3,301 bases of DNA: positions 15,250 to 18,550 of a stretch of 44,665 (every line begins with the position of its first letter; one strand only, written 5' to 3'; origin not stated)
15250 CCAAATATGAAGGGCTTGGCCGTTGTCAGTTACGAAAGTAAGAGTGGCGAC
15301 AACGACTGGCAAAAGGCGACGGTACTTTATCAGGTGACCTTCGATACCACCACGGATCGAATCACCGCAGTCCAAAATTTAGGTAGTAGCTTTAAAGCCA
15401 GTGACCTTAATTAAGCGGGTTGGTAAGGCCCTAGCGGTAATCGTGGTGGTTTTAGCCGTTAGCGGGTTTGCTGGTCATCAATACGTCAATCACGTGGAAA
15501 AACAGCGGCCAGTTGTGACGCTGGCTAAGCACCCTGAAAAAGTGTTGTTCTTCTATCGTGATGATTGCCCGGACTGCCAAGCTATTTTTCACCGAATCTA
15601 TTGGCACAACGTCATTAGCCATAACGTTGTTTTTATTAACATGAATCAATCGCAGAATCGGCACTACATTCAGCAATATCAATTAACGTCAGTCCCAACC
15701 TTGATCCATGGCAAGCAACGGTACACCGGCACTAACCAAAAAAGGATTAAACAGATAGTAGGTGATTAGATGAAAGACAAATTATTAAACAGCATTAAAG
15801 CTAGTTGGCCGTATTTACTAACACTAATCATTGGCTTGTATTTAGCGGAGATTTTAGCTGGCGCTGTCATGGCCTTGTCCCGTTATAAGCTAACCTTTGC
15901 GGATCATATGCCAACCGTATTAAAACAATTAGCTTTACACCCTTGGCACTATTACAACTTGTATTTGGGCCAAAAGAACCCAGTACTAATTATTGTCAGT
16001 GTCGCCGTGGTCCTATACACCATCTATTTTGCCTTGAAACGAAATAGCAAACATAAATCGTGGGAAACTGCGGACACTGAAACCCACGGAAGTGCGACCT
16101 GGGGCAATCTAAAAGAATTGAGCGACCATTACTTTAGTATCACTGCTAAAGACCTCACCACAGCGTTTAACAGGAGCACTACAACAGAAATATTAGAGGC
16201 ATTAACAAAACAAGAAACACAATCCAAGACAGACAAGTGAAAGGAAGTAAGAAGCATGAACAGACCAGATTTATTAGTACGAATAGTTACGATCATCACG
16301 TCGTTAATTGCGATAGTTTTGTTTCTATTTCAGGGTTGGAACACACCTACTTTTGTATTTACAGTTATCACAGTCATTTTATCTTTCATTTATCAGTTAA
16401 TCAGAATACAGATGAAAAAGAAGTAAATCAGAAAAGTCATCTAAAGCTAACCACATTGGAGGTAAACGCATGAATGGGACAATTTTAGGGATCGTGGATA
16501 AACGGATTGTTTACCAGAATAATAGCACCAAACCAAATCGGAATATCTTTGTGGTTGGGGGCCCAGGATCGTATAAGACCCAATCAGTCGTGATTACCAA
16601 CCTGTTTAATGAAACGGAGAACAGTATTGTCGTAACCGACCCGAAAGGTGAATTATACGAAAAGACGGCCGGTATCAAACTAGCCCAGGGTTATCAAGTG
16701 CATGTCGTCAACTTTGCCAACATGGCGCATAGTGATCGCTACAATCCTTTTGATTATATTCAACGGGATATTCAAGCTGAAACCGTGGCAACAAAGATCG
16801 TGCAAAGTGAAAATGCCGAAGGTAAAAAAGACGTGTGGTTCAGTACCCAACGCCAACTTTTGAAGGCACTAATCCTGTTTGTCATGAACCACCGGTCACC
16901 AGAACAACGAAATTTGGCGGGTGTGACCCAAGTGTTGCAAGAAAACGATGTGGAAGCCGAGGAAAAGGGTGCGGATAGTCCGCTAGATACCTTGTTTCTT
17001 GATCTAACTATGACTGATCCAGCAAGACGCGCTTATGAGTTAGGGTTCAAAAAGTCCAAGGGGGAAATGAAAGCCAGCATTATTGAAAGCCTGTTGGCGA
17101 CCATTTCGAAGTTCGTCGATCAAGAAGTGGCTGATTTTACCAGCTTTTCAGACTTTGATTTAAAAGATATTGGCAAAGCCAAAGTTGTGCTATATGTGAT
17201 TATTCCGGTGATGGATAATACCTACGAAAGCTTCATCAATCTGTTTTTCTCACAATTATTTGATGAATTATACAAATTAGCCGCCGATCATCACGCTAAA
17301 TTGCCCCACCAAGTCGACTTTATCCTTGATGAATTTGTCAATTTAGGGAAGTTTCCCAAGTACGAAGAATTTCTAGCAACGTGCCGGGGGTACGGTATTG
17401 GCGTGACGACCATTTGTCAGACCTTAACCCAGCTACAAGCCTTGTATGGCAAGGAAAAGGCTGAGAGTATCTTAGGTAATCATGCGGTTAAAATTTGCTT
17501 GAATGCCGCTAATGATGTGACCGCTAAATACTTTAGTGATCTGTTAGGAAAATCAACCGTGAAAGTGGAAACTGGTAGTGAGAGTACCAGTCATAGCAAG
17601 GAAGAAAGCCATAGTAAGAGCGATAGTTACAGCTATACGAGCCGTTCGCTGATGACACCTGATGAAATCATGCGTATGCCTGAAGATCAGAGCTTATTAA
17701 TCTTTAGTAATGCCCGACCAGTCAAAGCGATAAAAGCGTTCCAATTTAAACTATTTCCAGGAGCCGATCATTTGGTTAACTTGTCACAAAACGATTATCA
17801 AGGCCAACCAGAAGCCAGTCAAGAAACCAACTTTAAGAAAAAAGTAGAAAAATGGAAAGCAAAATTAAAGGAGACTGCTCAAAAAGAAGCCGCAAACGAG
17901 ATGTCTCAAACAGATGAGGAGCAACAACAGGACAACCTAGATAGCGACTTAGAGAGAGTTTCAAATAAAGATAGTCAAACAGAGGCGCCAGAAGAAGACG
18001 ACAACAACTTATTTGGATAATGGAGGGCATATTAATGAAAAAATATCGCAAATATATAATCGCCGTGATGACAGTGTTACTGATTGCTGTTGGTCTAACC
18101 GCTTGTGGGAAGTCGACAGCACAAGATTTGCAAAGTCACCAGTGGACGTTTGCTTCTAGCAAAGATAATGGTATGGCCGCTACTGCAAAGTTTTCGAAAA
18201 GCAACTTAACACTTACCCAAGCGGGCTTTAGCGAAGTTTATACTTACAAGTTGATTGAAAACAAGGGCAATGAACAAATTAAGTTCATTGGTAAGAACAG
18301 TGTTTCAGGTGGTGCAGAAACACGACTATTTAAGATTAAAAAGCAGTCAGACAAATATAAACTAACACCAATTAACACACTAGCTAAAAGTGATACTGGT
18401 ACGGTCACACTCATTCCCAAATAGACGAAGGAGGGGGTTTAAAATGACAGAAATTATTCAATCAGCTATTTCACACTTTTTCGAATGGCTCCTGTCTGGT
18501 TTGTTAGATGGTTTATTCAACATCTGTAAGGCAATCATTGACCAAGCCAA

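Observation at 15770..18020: Type IV coupling protein encoded in two pieces with a small two-TM ORF in the gap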

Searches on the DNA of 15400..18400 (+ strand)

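Call 5: search_dna_similar(query=window:15400-18400:+, collection=plasmids, mode=near, max_rows=40)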
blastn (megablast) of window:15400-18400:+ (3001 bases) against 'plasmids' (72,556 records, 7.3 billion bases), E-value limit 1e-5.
Records with a match: 175; places in all: 191; records where one place covers at least 80% of the query: 108.
Best place of each record, by identity: 95-99% 3; 90-95% 115; 80-90% 54; 60-80% 3.
By first word of the organism name: Lactiplantibacillus 94; Latilactobacillus 25; Levilactobacillus 12; Lacticaseibacillus 11; Pediococcus 10; Lactobacillus 5; Limosilactobacillus 4; Lentilactobacillus 4; Loigolactobacillus 3; Leuconostoc 3; and 3 more.
By predicted mobility (MOB-suite, as given by PLSDB): conjugative 170; non-mobilizable 4; mobilizable 1.
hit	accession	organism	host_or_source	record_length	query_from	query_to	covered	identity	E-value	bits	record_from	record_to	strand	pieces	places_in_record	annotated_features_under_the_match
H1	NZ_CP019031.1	Limosilactobacillus fermentum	Homo sapiens,Culture,vaginal tract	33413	1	3001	100%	96.2%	0e+0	4916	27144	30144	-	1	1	VirD4-like conjugal transfer protein, CD1115 family | conjugal transfer protein | thioredoxin family protein | hypothetical protein (x2)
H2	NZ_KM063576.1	Limosilactobacillus reuteri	Homo sapiens,gut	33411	1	3001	100%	96.2%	0e+0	4916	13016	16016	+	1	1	VirD4-like conjugal transfer protein, CD1115 family | conjugal transfer protein | thioredoxin family protein | hypothetical protein (x2)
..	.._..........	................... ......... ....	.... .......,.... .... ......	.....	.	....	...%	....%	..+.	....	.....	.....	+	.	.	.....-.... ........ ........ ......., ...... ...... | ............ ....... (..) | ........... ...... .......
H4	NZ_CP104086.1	Lactiplantibacillus plantarum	Homo sapiens,cell culture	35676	1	3001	100%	93.5%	0e+0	4468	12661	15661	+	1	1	VirD4-like conjugal transfer protein, CD1115 family | conjugal transfer protein | thioredoxin family protein | hypothetical protein (x2)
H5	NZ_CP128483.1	Lactiplantibacillus plantarum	cell culture,fermented kimchi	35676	1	3001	100%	93.5%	0e+0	4468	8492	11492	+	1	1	VirD4-like conjugal transfer protein, CD1115 family | conjugal transfer protein | thioredoxin family protein | hypothetical protein (x2)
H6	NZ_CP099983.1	Lactiplantibacillus plantarum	pickle,bacterial culture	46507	1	3001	100%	93.0%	0e+0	4379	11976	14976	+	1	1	VirD4-like conjugal transfer protein, CD1115 family | conjugal transfer protein | thioredoxin family protein | hypothetical protein (x2)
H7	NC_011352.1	Lacticaseibacillus paracasei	koumiss (fermented mare's milk)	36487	1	3001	100%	92.5%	0e+0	4285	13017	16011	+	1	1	VirD4-like conjugal transfer protein, CD1115 family | hypothetical protein (x3) | thioredoxin family protein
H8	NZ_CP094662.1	Lacticaseibacillus paracasei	pure culture,kefir grains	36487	1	3001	100%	92.5%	0e+0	4285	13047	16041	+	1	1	VirD4-like conjugal transfer protein, CD1115 family | hypothetical protein (x3) | thioredoxin family protein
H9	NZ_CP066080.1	Pediococcus pentosaceus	-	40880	1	3001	100%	92.4%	0e+0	4276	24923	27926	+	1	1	VirD4-like conjugal transfer protein, CD1115 family | conjugal transfer protein | thioredoxin family protein | hypothetical protein (x2)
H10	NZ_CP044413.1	Lactobacillus sp. JM1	strain,infant feces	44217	1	2737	91%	97.8%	0e+0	4717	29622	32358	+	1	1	VirD4-like conjugal transfer protein, CD1115 family | conjugal transfer protein | thioredoxin family protein | hypothetical protein (x2)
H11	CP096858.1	Lactiplantibacillus plantarum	pure culture,blueberry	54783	1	3001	100%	88.1%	0e+0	3570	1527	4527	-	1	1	type IV secretory system conjugative DNA transfer family protein | conjugal transfer protein | thioredoxin family protein | hypothetical protein (x2)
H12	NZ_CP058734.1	Lactiplantibacillus plantarum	Animal droppings,animal droppings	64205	1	3001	100%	88.1%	0e+0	3568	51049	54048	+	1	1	VirD4-like conjugal transfer protein, CD1115 family | conjugal transfer protein | hypothetical protein (x2)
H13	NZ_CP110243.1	Lactiplantibacillus plantarum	Larimichthys crocea,tissue sample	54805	1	3001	100%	88.1%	0e+0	3565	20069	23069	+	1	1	VirD4-like conjugal transfer protein, CD1115 family | conjugal transfer protein | thioredoxin family protein | hypothetical protein (x2)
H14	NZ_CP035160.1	Lactiplantibacillus plantarum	cell culture,food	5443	1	3001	100%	87.6%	0e+0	3470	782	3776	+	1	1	type IV secretory system conjugative DNA transfer family protein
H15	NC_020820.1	Levilactobacillus brevis KB290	-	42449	1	3001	95%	91.6%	0e+0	3935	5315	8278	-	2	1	VirD4-like conjugal transfer protein, CD1115 family | hypothetical protein (x3) | thioredoxin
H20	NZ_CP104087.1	Lactiplantibacillus plantarum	Homo sapiens,cell culture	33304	1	3001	90%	93.4%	0e+0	4012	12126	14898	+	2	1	VirD4-like conjugal transfer protein, CD1115 family | conjugal transfer protein | thioredoxin | hypothetical protein (x2)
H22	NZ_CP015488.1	Latilactobacillus sakei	cell culture,starter culture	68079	1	3001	90%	93.0%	0e+0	3951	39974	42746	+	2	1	VirD4-like conjugal transfer protein, CD1115 family | conjugal transfer protein | thioredoxin family protein | hypothetical protein (x2)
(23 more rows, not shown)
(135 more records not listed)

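Call 6: get_annotated_region(hit=H1, flank=500)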
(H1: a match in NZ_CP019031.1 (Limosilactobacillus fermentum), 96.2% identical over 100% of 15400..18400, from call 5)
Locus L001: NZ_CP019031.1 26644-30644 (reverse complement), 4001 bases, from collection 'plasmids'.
description: Limosilactobacillus fermentum strain SNUV175 plasmid pSNU175-2, complete sequence
organism: Limosilactobacillus fermentum (NCBI taxid 1613)
taxonomy: Bacteria; Bacillota; Bacilli; Lactobacillales; Lactobacillaceae; Limosilactobacillus; Limosilactobacillus fermentum
host: -; source: Homo sapiens,Culture,vaginal tract; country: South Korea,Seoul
typing (MOB-suite, as given by PLSDB): conjugative; replicon rep_cluster_707; relaxase MOBQ; mating-pair formation MPF_T
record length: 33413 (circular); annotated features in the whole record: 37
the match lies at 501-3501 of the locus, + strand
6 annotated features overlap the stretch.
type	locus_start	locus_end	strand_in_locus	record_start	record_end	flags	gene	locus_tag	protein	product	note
CDS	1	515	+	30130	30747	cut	-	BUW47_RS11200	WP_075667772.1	hypothetical protein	-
CDS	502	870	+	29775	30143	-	-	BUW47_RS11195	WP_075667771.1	thioredoxin family protein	-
CDS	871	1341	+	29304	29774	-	-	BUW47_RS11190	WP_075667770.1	conjugal transfer protein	-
CDS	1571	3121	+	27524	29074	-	-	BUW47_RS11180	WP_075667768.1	VirD4-like conjugal transfer protein, CD1115 family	-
CDS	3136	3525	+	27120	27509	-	-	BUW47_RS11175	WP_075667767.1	hypothetical protein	-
CDS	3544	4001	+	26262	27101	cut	-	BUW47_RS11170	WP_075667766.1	conjugal transfer protein TrbL family protein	-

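Call 7: get_annotated_region(hit=H20, flank=500)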
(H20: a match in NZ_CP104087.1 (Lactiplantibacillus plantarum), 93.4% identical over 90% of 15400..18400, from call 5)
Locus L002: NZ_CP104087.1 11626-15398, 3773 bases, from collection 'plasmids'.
description: Lactiplantibacillus plantarum strain VHProbi P06 plasmid pPC, complete sequence
organism: Lactiplantibacillus plantarum (NCBI taxid 1590)
taxonomy: Bacteria; Bacillota; Bacilli; Lactobacillales; Lactobacillaceae; Lactiplantibacillus; Lactiplantibacillus plantarum
host: -; source: Homo sapiens,cell culture; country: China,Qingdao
typing (MOB-suite, as given by PLSDB): conjugative; replicon rep_cluster_707; relaxase MOBQ; mating-pair formation MPF_T
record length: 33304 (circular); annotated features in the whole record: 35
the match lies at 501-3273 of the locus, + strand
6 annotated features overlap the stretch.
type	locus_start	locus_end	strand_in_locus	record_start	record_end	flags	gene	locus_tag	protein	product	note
CDS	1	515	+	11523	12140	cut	-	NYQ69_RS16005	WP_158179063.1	hypothetical protein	-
CDS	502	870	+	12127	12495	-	-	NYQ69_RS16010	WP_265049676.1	thioredoxin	-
CDS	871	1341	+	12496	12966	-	-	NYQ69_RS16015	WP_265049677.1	conjugal transfer protein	-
CDS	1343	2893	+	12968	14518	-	-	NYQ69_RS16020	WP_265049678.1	VirD4-like conjugal transfer protein, CD1115 family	-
CDS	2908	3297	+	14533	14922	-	-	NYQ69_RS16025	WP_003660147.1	hypothetical protein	-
CDS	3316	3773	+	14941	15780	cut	-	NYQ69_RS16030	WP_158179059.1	conjugal transfer protein TrbL family protein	-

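Call 8: get_annotated_region(hit=H15, flank=500)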
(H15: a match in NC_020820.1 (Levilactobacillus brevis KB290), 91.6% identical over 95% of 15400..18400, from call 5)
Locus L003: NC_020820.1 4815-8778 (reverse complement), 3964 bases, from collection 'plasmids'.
description: Levilactobacillus brevis KB290 plasmid pKB290-1, complete sequence
organism: Levilactobacillus brevis KB290 (NCBI taxid 1001583)
taxonomy: Bacteria; Bacillota; Bacilli; Lactobacillales; Lactobacillaceae; Levilactobacillus; Levilactobacillus brevis; Levilactobacillus brevis KB290
host: -; source: -; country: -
typing (MOB-suite, as given by PLSDB): conjugative; replicon rep_cluster_707; relaxase MOBQ; mating-pair formation MPF_T
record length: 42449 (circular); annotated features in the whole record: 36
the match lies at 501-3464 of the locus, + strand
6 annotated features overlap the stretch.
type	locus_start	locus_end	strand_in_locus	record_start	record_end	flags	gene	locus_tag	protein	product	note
CDS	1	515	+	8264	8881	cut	-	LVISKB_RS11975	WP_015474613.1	hypothetical protein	-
CDS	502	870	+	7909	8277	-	-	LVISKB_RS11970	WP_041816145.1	thioredoxin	-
CDS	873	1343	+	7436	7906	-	-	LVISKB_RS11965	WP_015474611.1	hypothetical protein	-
CDS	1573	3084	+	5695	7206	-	-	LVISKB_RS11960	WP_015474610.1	VirD4-like conjugal transfer protein, CD1115 family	-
CDS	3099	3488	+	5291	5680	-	-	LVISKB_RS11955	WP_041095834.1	hypothetical protein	-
CDS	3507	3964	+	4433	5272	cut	-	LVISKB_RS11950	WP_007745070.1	conjugal transfer protein TrbL family protein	-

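Call 9: get_annotated_region(hit=H22, flank=500)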
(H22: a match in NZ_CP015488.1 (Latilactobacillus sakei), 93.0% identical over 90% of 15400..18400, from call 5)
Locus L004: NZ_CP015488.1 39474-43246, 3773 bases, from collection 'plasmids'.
description: Latilactobacillus sakei strain TMW 1.46 plasmid pL146-1, complete sequence
organism: Latilactobacillus sakei (NCBI taxid 1599)
taxonomy: Bacteria; Bacillota; Bacilli; Lactobacillales; Lactobacillaceae; Latilactobacillus; Latilactobacillus sakei
host: -; source: cell culture,starter culture; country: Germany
typing (MOB-suite, as given by PLSDB): conjugative; replicon rep_cluster_1328; relaxase MOBQ; mating-pair formation MPF_T
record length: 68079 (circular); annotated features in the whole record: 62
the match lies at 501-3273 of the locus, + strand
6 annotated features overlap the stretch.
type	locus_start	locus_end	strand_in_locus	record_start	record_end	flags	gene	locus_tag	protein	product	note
CDS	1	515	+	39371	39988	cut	-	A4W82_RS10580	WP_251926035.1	hypothetical protein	-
CDS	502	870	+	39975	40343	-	-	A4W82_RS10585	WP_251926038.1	thioredoxin family protein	-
CDS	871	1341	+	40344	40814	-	-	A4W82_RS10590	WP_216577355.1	conjugal transfer protein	-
CDS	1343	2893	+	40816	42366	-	-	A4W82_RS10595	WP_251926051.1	VirD4-like conjugal transfer protein, CD1115 family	-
CDS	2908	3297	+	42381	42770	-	-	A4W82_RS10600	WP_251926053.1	hypothetical protein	-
CDS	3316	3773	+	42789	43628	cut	-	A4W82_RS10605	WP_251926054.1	conjugal transfer protein TrbL family protein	-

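Call 21: search_dna_similar(query=window:16241-16469:+, collection=plasmids, mode=distant, max_rows=60, rows=spread)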
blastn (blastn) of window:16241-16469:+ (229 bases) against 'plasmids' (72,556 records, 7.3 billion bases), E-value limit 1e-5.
Records with a match: 21; places in all: 21; records where one place covers at least 80% of the query: 21.
Best place of each record, by identity: >=99% 5; 95-99% 7; 90-95% 5; 80-90% 4.
By first word of the organism name: Lactiplantibacillus 10; Limosilactobacillus 3; Lactobacillus 2; Pediococcus 2; Lacticaseibacillus 2; Levilactobacillus 1; Liquorilactobacillus 1.
By predicted mobility (MOB-suite, as given by PLSDB): conjugative 20; non-mobilizable 1.
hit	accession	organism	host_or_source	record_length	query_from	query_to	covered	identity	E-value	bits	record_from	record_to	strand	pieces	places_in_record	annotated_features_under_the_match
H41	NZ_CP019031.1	Limosilactobacillus fermentum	Homo sapiens,Culture,vaginal tract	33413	1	229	100%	100.0%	3e-113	414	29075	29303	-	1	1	none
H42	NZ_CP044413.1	Lactobacillus sp. JM1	strain,infant feces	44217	1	229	100%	100.0%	3e-113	414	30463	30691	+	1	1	none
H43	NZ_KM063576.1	Limosilactobacillus reuteri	Homo sapiens,gut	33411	1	229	100%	100.0%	3e-113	414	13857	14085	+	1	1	none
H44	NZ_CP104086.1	Lactiplantibacillus plantarum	Homo sapiens,cell culture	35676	1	229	100%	99.1%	1e-110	405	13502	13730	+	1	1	none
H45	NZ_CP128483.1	Lactiplantibacillus plantarum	cell culture,fermented kimchi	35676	1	229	100%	99.1%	1e-110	405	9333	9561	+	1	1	none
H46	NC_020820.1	Levilactobacillus brevis KB290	-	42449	1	229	100%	96.1%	9e-101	373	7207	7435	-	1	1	none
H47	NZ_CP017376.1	Lactiplantibacillus plantarum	cell culture,raw sausage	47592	1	229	100%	96.1%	9e-101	373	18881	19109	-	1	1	none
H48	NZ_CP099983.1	Lactiplantibacillus plantarum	pickle,bacterial culture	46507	1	229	100%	96.1%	9e-101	373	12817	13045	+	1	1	none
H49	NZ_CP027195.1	Lactobacillus sp. CBA3606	-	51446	1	229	100%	95.6%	1e-99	369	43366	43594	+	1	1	none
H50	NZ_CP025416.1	Lactiplantibacillus plantarum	mixed cluture,brine of stinky tofu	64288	1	229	100%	95.2%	5e-98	364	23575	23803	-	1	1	none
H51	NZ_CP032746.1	Lactiplantibacillus paraplantarum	whole organism,beer contaminant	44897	1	229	100%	95.2%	5e-98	364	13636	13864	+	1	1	none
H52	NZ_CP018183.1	Liquorilactobacillus nagelii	cell culture,water kefir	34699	1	229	100%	95.2%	5e-98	364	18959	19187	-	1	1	none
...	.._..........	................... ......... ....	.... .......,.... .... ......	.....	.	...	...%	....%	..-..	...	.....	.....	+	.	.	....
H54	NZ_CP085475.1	Pediococcus pentosaceus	kimchi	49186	1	229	100%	93.5%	1e-92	346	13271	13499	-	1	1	none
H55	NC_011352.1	Lacticaseibacillus paracasei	koumiss (fermented mare's milk)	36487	1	229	100%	93.0%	1e-91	342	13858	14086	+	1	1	none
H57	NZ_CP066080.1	Pediococcus pentosaceus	-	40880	1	229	100%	92.6%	6e-90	337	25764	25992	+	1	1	none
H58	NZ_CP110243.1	Lactiplantibacillus plantarum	Larimichthys crocea,tissue sample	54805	3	229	99%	86.3%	8e-70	270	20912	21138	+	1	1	none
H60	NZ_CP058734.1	Lactiplantibacillus plantarum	Animal droppings,animal droppings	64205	3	229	99%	85.9%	9e-69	266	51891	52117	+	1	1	none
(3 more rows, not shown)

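Call 24: get_annotated_region(hit=H44, flank=2200)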
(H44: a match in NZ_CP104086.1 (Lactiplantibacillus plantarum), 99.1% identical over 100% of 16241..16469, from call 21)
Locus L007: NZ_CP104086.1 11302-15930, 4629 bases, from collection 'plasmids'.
description: Lactiplantibacillus plantarum strain VHProbi P06 plasmid pPB, complete sequence
organism: Lactiplantibacillus plantarum (NCBI taxid 1590)
taxonomy: Bacteria; Bacillota; Bacilli; Lactobacillales; Lactobacillaceae; Lactiplantibacillus; Lactiplantibacillus plantarum
host: -; source: Homo sapiens,cell culture; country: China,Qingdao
typing (MOB-suite, as given by PLSDB): conjugative; replicon rep_cluster_778; relaxase MOBQ; mating-pair formation MPF_T
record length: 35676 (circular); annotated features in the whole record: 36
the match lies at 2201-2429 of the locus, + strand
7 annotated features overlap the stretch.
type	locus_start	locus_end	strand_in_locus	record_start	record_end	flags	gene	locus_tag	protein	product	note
CDS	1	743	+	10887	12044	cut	-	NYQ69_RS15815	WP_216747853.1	phage tail tip lysozyme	-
CDS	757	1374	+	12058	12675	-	-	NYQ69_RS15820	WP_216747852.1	hypothetical protein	-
CDS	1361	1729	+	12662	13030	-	-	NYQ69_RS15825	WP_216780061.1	thioredoxin family protein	-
CDS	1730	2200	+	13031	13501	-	-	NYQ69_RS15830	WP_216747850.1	conjugal transfer protein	-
CDS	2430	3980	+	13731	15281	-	-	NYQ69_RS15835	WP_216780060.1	VirD4-like conjugal transfer protein, CD1115 family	-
CDS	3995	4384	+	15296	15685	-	-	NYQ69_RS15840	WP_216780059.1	hypothetical protein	-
CDS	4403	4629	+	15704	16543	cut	-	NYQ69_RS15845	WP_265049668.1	conjugal transfer protein TrbL family protein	-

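Call 25: get_annotated_region(hit=H47, flank=2200)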
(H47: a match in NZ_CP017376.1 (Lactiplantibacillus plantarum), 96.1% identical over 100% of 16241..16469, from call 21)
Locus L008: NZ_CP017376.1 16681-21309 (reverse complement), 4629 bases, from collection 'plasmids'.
description: Lactiplantibacillus plantarum strain TMW 1.708 plasmid pL1708-2, complete sequence
organism: Lactiplantibacillus plantarum (NCBI taxid 1590)
taxonomy: Bacteria; Bacillota; Bacilli; Lactobacillales; Lactobacillaceae; Lactiplantibacillus; Lactiplantibacillus plantarum
host: -; source: cell culture,raw sausage; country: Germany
typing (MOB-suite, as given by PLSDB): conjugative; replicon rep_cluster_778; relaxase MOBQ; mating-pair formation MPF_T
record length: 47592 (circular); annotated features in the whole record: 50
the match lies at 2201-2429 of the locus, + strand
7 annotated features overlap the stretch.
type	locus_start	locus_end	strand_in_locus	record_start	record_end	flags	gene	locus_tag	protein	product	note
CDS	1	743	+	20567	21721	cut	-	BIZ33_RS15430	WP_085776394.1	phage tail tip lysozyme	-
CDS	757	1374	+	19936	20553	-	-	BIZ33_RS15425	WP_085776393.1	hypothetical protein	-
CDS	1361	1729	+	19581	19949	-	-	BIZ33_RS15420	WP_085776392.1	thioredoxin family protein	-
CDS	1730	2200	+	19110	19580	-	-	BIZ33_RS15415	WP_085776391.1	conjugal transfer protein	-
CDS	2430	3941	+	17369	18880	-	-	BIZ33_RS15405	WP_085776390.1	VirD4-like conjugal transfer protein, CD1115 family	-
CDS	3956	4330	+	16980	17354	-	-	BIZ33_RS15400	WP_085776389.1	hypothetical protein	-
CDS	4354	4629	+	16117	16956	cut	-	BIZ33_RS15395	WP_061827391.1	conjugal transfer protein TrbL family protein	-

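Call 26: get_annotated_region(hit=H49, flank=2200)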
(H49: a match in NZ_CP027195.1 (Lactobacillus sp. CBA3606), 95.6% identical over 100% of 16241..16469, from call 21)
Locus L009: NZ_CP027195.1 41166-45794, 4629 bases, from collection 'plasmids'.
description: Lactobacillus sp. CBA3606 plasmid pCBA3606-1, complete sequence
organism: Lactobacillus sp. CBA3606 (NCBI taxid 2099789)
taxonomy: Bacteria; Bacillota; Bacilli; Lactobacillales; Lactobacillaceae; Lactobacillus; Lactobacillus sp. CBA3606
host: -; source: -; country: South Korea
typing (MOB-suite, as given by PLSDB): conjugative; replicon rep_cluster_707; relaxase MOBQ; mating-pair formation MPF_T
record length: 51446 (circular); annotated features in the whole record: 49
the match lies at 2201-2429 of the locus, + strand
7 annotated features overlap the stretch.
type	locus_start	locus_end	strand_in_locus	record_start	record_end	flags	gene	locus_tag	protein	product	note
CDS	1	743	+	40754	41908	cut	-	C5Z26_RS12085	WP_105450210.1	phage tail tip lysozyme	-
CDS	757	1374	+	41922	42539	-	-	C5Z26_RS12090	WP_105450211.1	hypothetical protein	-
CDS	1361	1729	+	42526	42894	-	-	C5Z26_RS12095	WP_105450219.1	thioredoxin family protein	-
CDS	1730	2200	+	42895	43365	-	-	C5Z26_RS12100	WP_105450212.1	conjugal transfer protein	-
CDS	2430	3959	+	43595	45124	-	-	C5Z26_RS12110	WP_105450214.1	VirD4-like conjugal transfer protein, CD1115 family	-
CDS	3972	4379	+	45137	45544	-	-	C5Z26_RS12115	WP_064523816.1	hypothetical protein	-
CDS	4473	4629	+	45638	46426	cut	-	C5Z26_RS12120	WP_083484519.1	conjugal transfer protein TrbL family protein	-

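Call 27: get_annotated_region(hit=H50, flank=2200)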
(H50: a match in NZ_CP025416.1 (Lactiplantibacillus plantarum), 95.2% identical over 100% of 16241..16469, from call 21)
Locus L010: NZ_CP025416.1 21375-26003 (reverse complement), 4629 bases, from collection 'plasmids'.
description: Lactiplantibacillus plantarum strain X7021 plasmid unnamed4, complete sequence
organism: Lactiplantibacillus plantarum (NCBI taxid 1590)
taxonomy: Bacteria; Bacillota; Bacilli; Lactobacillales; Lactobacillaceae; Lactiplantibacillus; Lactiplantibacillus plantarum
host: -; source: mixed cluture,brine of stinky tofu; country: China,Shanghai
typing (MOB-suite, as given by PLSDB): conjugative; replicon rep_cluster_167,rep_cluster_707; relaxase MOBQ; mating-pair formation MPF_T
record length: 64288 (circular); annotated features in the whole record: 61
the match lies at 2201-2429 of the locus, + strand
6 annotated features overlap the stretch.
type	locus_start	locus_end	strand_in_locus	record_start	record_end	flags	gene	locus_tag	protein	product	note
CDS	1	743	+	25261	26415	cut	-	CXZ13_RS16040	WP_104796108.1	phage tail tip lysozyme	-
CDS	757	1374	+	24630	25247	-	-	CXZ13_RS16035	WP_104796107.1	hypothetical protein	-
CDS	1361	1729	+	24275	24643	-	-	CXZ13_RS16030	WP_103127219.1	thioredoxin family protein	-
CDS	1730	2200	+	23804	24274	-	-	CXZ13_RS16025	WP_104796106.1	conjugal transfer protein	-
CDS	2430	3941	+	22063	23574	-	-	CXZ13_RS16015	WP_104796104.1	VirD4-like conjugal transfer protein, CD1115 family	-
CDS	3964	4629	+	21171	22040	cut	-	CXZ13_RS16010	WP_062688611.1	conjugal transfer protein TrbL family protein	-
